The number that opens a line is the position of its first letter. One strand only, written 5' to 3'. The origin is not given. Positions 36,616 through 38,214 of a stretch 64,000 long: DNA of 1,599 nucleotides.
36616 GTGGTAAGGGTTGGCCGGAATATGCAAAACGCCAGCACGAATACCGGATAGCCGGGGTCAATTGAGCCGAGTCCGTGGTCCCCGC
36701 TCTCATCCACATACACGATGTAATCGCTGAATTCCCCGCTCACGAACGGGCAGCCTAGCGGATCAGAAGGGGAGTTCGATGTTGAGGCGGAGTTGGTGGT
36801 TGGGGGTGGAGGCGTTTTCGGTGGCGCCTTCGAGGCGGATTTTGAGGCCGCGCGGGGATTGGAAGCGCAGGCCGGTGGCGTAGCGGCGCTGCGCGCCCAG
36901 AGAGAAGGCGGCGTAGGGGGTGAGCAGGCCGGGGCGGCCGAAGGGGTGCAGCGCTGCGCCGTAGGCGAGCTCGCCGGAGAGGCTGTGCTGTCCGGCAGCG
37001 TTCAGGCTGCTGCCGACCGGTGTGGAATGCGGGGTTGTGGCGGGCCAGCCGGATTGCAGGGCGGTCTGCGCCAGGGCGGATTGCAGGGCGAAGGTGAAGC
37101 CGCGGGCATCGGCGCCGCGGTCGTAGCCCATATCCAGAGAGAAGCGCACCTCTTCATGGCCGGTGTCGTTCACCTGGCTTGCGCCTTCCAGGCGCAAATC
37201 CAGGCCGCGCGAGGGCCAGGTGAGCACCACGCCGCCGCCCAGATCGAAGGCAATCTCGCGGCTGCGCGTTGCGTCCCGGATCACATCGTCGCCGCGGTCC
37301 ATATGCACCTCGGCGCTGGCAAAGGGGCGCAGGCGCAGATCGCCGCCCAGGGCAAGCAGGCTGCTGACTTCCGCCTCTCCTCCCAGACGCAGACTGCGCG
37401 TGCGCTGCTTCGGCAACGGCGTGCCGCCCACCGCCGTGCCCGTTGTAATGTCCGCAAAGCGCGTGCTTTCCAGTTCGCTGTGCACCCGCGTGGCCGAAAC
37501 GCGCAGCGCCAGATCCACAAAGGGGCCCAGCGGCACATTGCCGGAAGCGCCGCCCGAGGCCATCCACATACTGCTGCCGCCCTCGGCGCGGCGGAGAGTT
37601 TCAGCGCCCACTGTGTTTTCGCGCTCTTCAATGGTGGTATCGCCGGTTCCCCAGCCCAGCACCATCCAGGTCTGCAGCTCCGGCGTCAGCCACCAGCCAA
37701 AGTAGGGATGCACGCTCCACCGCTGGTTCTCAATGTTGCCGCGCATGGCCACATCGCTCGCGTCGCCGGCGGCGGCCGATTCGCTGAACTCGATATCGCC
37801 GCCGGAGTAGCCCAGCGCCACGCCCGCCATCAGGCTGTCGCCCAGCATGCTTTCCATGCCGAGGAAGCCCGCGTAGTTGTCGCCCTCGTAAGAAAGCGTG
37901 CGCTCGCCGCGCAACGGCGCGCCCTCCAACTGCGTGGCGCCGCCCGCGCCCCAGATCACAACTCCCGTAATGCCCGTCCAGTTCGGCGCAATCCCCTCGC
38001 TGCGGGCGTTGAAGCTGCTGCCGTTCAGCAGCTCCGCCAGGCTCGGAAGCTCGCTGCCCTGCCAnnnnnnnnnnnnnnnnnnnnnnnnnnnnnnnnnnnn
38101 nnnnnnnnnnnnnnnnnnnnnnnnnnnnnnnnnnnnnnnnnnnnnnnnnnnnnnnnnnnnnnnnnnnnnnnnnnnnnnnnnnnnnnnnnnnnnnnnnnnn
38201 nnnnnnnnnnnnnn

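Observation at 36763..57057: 20.3-kb gene: an autotransporter beta-barrel carrying a ~6,000-aa passenger built from Calx-beta-like repeats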

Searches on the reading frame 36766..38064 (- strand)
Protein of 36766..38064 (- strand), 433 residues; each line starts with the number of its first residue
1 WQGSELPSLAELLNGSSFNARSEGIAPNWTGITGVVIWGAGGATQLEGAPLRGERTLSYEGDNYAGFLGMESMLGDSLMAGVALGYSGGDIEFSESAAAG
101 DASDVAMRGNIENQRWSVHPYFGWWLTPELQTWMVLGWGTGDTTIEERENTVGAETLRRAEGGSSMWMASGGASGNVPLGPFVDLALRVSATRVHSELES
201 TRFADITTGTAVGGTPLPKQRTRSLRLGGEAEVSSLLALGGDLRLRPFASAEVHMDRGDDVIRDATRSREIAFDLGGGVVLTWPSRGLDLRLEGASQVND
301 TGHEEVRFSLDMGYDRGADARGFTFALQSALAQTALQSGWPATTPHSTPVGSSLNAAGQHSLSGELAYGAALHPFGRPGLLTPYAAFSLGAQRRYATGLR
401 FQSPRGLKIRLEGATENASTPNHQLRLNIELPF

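Call 11: find_homologous_proteins(query=window:36766-38064:-, max_evalue=0.001)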
Query window:36766-38064:- (433 aa): 3 proteins with E <= 0.001 among 8000 candidates.
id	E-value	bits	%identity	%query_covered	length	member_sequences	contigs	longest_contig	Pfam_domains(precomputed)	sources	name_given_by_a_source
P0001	1.8e-77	279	39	99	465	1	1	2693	PF03797.26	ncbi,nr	ncbi:MAG: autotransporter outer membrane beta-barrel domain-containing protein, partial [Deltaproteo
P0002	3.0e-66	242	39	99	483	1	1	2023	PF03797.26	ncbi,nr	ncbi:MAG: autotransporter outer membrane beta-barrel domain-containing protein, partial [Deltaproteo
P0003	4.4e-62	229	38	98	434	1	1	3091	PF03797.26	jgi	-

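Call 19: predict_structure(alignment_id=A1)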
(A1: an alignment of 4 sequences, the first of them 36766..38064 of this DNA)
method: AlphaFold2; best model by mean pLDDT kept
length: 433 residues; sequences in the alignment: 4
mean_pLDDT: 70.8   pTM: 0.60
mean pLDDT of the five models: 70.8, 69.6, 64.8, 64.0, 50.2
residues with pLDDT >= 90: 49; 70-90: 213; 50-70: 112; < 50: 59
segments of 3 or more residues with pLDDT < 50: 1-15, 22-31, 262-265, 335-358, 431-433
pLDDT, mean of each block of 10 residues (from residue 1): 36 48 45 62 67 71 78 79 87 72 67 89 86 91 84 72 89 89 89 87 69 65 86 88 89 79 55 86 83 81 73 64 70 45 27 36 73 57 76 75 62 66 61 38
secondary structure, 60 per line:
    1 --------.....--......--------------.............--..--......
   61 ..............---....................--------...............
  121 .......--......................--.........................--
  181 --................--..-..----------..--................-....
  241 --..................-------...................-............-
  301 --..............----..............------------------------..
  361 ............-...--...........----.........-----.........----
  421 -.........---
elements in order: H9-13 E16-21 E36-48 E55-74 E78-97 E106-127 E130-151 E154-178 E183-198 E220-235 E237-240 E243-260 E268-283 E288-299 E303-316 E321-334 E359-372 E379-389 E394-402 E408-416 E422-430

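Call 21: search_protein_representatives(alignment_id=A1)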
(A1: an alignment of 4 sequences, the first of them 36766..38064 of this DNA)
Query: 4 sequences, 435 profile positions. Proteins with E-value up to 0.001 (for the whole library): 2635; up to 1e-10: 1308; up to 1e-30: 51. The best 150 are listed.
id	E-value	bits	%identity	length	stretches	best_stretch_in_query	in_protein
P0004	1.9e-183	626.7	-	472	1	1-435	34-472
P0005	9.9e-154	528.9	-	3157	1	1-324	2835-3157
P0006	2.3e-141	488.1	-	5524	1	2-435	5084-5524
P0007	4.2e-124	431.2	-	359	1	98-435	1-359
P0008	7.4e-114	397.5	-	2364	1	2-435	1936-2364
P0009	1.9e-106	373.0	-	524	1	22-435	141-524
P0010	7.7e-100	351.3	-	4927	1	2-435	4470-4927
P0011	4.0e-99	348.9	-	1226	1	2-435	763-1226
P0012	8.2e-99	347.9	-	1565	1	3-435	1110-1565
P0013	5.0e-98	345.3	-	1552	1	3-435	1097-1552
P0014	3.7e-97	342.4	-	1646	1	3-435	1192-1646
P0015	5.6e-97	341.8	-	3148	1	3-435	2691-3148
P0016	5.7e-97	341.8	-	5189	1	3-435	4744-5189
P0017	2.3e-96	339.8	-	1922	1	4-435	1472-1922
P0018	4.6e-96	338.8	-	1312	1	3-435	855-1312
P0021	2.9e-94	332.9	-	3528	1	3-435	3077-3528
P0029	6.3e-89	315.3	-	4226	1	3-435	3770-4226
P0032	1.2e-57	212.3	-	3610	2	14-312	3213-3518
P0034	1.6e-52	195.3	-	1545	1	2-435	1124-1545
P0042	4.1e-40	154.5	-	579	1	8-435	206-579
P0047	1.4e-36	142.8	-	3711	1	6-435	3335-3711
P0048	5.0e-34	134.4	-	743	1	6-435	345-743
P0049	5.7e-33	130.9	-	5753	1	3-432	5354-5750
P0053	4.2e-31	124.8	-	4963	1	10-431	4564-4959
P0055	4.2e-30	121.5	-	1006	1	6-435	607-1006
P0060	4.1e-29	118.2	-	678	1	5-435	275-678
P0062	7.7e-29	117.3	-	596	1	9-434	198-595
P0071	1.4e-27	113.1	-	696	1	8-435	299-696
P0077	1.5e-26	109.8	-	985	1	5-435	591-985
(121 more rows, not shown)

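Call 22: fold_search(model_id=the predicted structure, library=pdb)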
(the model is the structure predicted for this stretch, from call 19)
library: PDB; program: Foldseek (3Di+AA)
matches with E <= 10: 708; with E <= 0.001: 77
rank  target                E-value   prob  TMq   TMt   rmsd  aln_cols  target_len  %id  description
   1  8s34_A                4.1e-07  1.00  0.42  0.29  16.4       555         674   13  Ferric-mycobactin receptor (FemA) in complex with aeruginic acid (released 2025-02-26)
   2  9ex3_A                6.7e-07  1.00  0.46  0.32  14.4       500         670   13  Ferric-mycobactin receptor (FemA) in complex with dihydroaeruginoic acid (released 2025-02-26)
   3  6h7f_A                2.0e-06  1.00  0.44  0.31  14.4       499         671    9  Crystal structure of BauA, the Ferric preacinetobactin receptor from Acinetobacter baumannii in complex with Fe3+-Prea (released 2018-10-10)
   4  6h7v_A                2.0e-06  1.00  0.40  0.28  15.3       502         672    9  Crystal structure of BauA, the Ferric preacinetobactin receptor from Acinetobacter baumannii (released 2018-10-10)
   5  5fok_B                4.2e-06  1.00  0.33  0.24  17.0       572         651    8  Crystal structure of the siderophore receptor PiuA from Pseudomonas aeruginosa (released 2016-05-11)
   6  6h7v_B                5.4e-06  1.00  0.43  0.31  14.5       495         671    9  Crystal structure of BauA, the Ferric preacinetobactin receptor from Acinetobacter baumannii (released 2018-10-10)
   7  8the_A                9.8e-06  1.00  0.46  0.31  10.1       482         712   10  Cryo-EM structure of Pseudomonas aeruginosa TonB-dependent transporter PhuR in complex with synthetic antibody and hem (released 2024-01-31)
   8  5nec_B                1.3e-05  1.00  0.38  0.28  16.1       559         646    8  Crystal structure of the siderophore receptor PiuD from Pseudomonas aeruginosa (released 2018-02-07)
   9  5fok_A                1.3e-05  1.00  0.34  0.24  16.9       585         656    8  Crystal structure of the siderophore receptor PiuA from Pseudomonas aeruginosa (released 2016-05-11)
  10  1uyn                  3.6e-05  1.00  0.32  0.46   9.7       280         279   19  Translocator domain of autotransporter NalP from Neisseria meningitidis (released 2004-03-18)
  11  5nec_A                3.6e-05  1.00  0.36  0.27  16.8       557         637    8  Crystal structure of the siderophore receptor PiuD from Pseudomonas aeruginosa (released 2018-02-07)
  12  3qlb_A                4.4e-05  1.00  0.44  0.31  13.7       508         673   10  Enantiopyochelin outer membrane TonB-dependent transporter from Pseudomonas fluorescens bound to the ferri-enantiopyoc (released 2011-12-07)
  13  6ofr                  5.4e-05  1.00  0.38  0.25  15.3       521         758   10  The crystal structure of the outer membrane transporter YddB from Escherichia coli (released 2019-10-02)
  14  3qq2_C                5.6e-05  1.00  0.31  0.48   8.8       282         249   16  Crystal Structure of the Beta Domain of the Bordetella Autotransporter Brka (released 2011-04-13)
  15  3kvn_X                9.7e-05  1.00  0.35  0.26   9.7       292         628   17  Crystal structure of the full-length autotransporter EstA from Pseudomonas aeruginosa (released 2010-01-26)
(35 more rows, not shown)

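Call 24: search_protein_families(library=pfam, proteins=[P0010, P0008, P0011], max_evalue=0.001)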
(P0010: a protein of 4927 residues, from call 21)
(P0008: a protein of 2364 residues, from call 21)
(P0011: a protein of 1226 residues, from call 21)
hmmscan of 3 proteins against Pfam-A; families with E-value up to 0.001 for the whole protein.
P0010 (4927 aa): 3 families
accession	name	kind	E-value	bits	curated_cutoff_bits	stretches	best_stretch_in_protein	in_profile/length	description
PF03160.20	Calx-beta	-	4.2e-112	369.2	27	4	414-480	51-119/119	Calx-beta domain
PF07679.22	I-set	-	2.3e-07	31.2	23.7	0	3038-3064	7-33/90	Immunoglobulin I-set domain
PF12735.13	IgD3_Trs65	-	8.2e-06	26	27.4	0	980-1021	5-46/172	TRAPP trafficking subunit Trs65 IgD3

P0008 (2364 aa): 1 family
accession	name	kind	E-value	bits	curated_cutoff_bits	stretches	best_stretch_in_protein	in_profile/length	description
PF03160.20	Calx-beta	-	7.5e-33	113.5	27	1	1738-1824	38-115/119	Calx-beta domain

P0011 (1226 aa): 1 family
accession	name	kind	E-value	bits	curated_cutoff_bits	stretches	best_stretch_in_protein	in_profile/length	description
PF03160.20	Calx-beta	-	9e-19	68.1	27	1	38-147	10-119/119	Calx-beta domain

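Call 48: find_homologous_proteins(query=A3, max_evalue=1e-10)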
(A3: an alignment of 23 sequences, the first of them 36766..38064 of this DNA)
Query A3 (23 sequences) (433 aa, profile of the alignment): 9 proteins with E <= 1e-10 among 8000 candidates.
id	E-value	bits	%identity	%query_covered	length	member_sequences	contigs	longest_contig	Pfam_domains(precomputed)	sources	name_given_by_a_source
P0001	5.7e-149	515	39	99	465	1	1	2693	PF03797.26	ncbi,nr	ncbi:MAG: autotransporter outer membrane beta-barrel domain-containing protein, partial [Deltaproteo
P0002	1.3e-141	490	39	99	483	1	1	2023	PF03797.26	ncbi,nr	ncbi:MAG: autotransporter outer membrane beta-barrel domain-containing protein, partial [Deltaproteo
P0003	1.4e-125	438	38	98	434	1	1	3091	PF03797.26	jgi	-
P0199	5.9e-111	389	28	96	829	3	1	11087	PF17963.8,PF17892.8,PF00028.24,PF17803.8,PF03797.26,PF05345.19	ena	-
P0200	3.9e-100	354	28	97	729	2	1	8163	PF17963.8,PF00028.24,PF17803.8,PF03797.26,PF05345.19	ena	-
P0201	5.6e-88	314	28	93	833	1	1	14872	PF03797.26,PF08269.18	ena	-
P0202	2.1e-57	213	25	98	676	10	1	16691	PF03160.21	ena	-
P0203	4.1e-45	172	38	6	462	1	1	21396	-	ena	-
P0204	4.2e-43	166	26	75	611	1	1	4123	PF03797.26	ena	-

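Call 51: find_related_loci(query=A1, collection=genome_contigs, flank=10000)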
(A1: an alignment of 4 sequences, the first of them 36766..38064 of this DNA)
Query A1 (433 aa) in genome_contigs; peptide patterns used: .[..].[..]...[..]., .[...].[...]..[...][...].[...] (x = any residue, [..] = any of these).
19 stretches matched a pattern, but none encodes a relative of the query by tblastn (E <= 1e-3).

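Call 52: find_related_loci(query=window:36766-38064:-, collection=genome_contigs, flank=10000)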
Query window:36766-38064:- (433 aa) in genome_contigs; peptide patterns used: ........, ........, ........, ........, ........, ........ (x = any residue, [..] = any of these).
45 stretches matched a pattern, but none encodes a relative of the query by tblastn (E <= 1e-3).

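Call 54: list_cluster_members(proteins=[P0005, P0006, P0008, P0010, P0011, P0016, P0021, P0029, P0049, P0032])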
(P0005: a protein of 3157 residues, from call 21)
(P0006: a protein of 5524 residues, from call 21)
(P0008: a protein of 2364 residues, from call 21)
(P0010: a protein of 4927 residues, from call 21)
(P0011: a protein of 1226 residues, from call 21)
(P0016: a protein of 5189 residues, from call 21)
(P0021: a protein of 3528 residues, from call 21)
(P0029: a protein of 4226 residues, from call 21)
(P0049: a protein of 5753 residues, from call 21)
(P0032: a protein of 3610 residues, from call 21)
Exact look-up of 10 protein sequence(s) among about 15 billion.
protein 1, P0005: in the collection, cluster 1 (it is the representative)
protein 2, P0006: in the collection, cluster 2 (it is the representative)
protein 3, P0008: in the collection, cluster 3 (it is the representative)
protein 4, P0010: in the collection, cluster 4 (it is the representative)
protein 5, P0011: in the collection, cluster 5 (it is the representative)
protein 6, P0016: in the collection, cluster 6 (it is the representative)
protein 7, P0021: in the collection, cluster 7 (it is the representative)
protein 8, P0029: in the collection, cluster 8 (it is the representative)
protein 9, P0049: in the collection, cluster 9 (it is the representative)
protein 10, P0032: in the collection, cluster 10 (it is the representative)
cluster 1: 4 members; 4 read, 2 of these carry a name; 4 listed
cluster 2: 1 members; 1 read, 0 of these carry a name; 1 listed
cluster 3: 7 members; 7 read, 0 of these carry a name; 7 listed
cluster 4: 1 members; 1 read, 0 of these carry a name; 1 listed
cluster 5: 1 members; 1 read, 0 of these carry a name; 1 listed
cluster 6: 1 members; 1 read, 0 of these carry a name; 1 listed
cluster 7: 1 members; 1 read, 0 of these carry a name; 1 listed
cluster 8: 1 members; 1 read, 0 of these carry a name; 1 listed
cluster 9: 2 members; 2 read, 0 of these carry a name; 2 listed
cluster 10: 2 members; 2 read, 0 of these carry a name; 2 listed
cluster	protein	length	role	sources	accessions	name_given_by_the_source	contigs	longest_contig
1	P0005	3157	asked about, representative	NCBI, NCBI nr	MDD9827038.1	MAG: hypothetical protein OXU92_01460, partial [Deltaproteobacteria bacterium] | hypothetical protein [Deltaproteobacteria bacterium]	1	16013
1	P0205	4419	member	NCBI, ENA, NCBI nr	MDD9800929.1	MAG: hypothetical protein OXU53_00005 [Deltaproteobacteria bacterium] | hypothetical protein [Deltaproteobacteria bacterium]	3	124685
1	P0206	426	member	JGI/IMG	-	-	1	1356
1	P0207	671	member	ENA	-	-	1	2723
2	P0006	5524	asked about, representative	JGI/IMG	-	-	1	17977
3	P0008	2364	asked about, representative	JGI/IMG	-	-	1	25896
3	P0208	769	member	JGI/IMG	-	-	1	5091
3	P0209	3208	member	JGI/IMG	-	-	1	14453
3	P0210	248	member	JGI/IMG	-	-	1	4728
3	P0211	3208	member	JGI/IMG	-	-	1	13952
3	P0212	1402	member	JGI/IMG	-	-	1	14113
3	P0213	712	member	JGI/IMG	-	-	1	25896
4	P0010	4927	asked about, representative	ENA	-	-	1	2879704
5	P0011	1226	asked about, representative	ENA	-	-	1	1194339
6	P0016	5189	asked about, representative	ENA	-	-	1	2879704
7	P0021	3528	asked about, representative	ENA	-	-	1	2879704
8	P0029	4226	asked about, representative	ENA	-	-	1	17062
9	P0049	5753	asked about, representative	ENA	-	-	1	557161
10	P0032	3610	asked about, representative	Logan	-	-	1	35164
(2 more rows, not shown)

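Call 58: predict_structure(alignment_id=A3)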
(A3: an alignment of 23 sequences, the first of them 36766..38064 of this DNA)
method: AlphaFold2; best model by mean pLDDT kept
length: 433 residues; sequences in the alignment: 23
mean_pLDDT: 87.0   pTM: 0.77
mean pLDDT of the five models: 87.0, 84.2, 84.0, 83.9, 81.9
residues with pLDDT >= 90: 275; 70-90: 100; 50-70: 36; < 50: 22
segments of 3 or more residues with pLDDT < 50: 1-4, 338-355
pLDDT, mean of each block of 10 residues (from residue 1): 52 79 65 87 88 84 94 94 97 83 76 98 97 98 94 86 98 97 97 97 86 82 96 97 97 92 71 97 96 96 93 87 94 66 39 58 96 88 95 94 91 87 89 74
secondary structure, 60 per line:
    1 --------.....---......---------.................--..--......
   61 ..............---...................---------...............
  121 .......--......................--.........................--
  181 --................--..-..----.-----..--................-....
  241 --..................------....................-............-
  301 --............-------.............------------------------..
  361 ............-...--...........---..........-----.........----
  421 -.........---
elements in order: H9-13 E17-22 E32-48 E55-74 E78-96 E106-127 E130-151 E154-178 E183-198 E220-235 E237-240 E243-260 E267-283 E288-299 E303-314 E322-334 E359-372 E379-389 E393-402 E408-416 E422-430

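Call 62: fold_search(model_id=the predicted structure, library=pdb)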
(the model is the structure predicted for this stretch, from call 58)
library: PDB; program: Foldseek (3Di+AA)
matches with E <= 10: 698; with E <= 0.001: 71
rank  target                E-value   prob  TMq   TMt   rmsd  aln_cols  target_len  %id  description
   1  8s34_A                2.7e-07  1.00  0.48  0.33  13.6       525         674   12  Ferric-mycobactin receptor (FemA) in complex with aeruginic acid (released 2025-02-26)
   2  9ex3_A                3.6e-07  1.00  0.48  0.33  13.2       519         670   12  Ferric-mycobactin receptor (FemA) in complex with dihydroaeruginoic acid (released 2025-02-26)
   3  3kvn_A                7.2e-06  1.00  0.35  0.25  10.1       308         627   16  Crystal structure of the full-length autotransporter EstA from Pseudomonas aeruginosa (released 2010-01-26)
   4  6h7v_A                8.7e-06  1.00  0.43  0.30  13.7       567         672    9  Crystal structure of BauA, the Ferric preacinetobactin receptor from Acinetobacter baumannii (released 2018-10-10)
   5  6h7v_B                9.6e-06  1.00  0.43  0.30  12.1       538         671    9  Crystal structure of BauA, the Ferric preacinetobactin receptor from Acinetobacter baumannii (released 2018-10-10)
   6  6h7f_A                9.6e-06  1.00  0.42  0.29  14.0       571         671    9  Crystal structure of BauA, the Ferric preacinetobactin receptor from Acinetobacter baumannii in complex with Fe3+-Prea (released 2018-10-10)
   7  3kvn_X                1.9e-05  1.00  0.35  0.25  10.1       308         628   16  Crystal structure of the full-length autotransporter EstA from Pseudomonas aeruginosa (released 2010-01-26)
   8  5fok_B                3.5e-05  1.00  0.34  0.25  16.7       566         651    9  Crystal structure of the siderophore receptor PiuA from Pseudomonas aeruginosa (released 2016-05-11)
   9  8the_A                3.7e-05  1.00  0.49  0.33  11.0       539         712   11  Cryo-EM structure of Pseudomonas aeruginosa TonB-dependent transporter PhuR in complex with synthetic antibody and hem (released 2024-01-31)
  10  3qq2_C                4.1e-05  1.00  0.32  0.50   8.5       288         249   15  Crystal Structure of the Beta Domain of the Bordetella Autotransporter Brka (released 2011-04-13)
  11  5nec_B                4.5e-05  1.00  0.39  0.29  15.9       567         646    8  Crystal structure of the siderophore receptor PiuD from Pseudomonas aeruginosa (released 2018-02-07)
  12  6zlt_B                5.0e-05  1.00  0.44  0.23  22.2       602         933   10  Open-open state of the Bt1762-Bt1763 levan transport system (released 2020-11-11)
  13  6ofr                  5.0e-05  1.00  0.38  0.25  17.6       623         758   10  The crystal structure of the outer membrane transporter YddB from Escherichia coli (released 2019-10-02)
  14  1uyn                  6.0e-05  1.00  0.35  0.52   9.7       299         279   17  Translocator domain of autotransporter NalP from Neisseria meningitidis (released 2004-03-18)
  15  5odw_B                7.8e-05  1.00  0.46  0.30  12.9       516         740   12  Structure of the FpvAI-pyocin S2 complex (released 2017-11-08)
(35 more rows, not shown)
